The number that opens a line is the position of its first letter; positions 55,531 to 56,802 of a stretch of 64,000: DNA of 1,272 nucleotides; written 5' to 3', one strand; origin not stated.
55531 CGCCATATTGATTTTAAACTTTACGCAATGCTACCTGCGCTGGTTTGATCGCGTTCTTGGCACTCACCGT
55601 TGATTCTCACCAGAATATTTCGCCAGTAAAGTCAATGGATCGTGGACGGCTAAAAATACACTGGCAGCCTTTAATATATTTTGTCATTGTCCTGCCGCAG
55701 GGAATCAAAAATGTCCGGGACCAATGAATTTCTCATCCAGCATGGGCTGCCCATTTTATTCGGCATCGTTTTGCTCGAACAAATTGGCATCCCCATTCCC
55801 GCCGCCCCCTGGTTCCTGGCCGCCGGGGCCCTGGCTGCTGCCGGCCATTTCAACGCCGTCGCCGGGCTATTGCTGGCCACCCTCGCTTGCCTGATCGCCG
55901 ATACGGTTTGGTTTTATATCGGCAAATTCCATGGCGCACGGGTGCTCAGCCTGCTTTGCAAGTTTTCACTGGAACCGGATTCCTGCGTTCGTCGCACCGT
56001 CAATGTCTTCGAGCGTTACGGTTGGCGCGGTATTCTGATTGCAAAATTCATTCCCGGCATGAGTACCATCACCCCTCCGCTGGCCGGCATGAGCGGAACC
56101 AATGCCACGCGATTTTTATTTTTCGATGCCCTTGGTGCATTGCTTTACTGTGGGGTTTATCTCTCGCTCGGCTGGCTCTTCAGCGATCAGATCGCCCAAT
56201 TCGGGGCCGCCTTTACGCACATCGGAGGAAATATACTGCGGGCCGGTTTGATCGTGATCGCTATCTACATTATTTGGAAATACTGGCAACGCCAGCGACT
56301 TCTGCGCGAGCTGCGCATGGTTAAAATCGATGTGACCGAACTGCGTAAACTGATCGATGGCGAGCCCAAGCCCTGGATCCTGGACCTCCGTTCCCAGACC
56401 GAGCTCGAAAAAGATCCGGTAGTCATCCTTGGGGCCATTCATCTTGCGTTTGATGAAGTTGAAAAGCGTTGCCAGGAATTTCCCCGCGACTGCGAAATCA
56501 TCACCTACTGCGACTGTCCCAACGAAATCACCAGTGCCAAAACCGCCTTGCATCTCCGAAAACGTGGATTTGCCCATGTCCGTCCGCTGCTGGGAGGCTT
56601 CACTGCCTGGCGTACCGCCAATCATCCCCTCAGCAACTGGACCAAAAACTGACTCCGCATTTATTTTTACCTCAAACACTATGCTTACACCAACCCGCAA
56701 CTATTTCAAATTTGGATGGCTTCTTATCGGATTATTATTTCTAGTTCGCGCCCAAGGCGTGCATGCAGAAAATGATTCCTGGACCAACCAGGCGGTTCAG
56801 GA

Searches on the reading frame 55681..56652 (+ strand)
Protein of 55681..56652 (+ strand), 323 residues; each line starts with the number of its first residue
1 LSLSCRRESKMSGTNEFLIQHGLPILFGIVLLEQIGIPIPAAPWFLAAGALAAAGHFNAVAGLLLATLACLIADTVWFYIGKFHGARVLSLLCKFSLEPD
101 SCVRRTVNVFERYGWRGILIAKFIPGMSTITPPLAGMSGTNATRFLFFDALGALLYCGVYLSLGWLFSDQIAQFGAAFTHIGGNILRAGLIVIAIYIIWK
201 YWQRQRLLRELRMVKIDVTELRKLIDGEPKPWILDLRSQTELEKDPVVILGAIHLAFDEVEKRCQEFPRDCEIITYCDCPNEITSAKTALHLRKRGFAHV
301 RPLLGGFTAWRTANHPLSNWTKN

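Call 25: search_protein_families(library=pfam, proteins=[window:55681-56652:+], max_evalue=0.001)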
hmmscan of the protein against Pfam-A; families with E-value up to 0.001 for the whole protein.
window:55681-56652:+ (323 aa): 2 families
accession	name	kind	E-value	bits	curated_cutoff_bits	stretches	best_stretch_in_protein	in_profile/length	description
PF09335.16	VTT_dom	-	7.7e-15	55.9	33.9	1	40-165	2-122/123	VTT domain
PF00581.25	Rhodanese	-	6.7e-11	43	22.2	1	218-312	2-101/102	Rhodanese-like domain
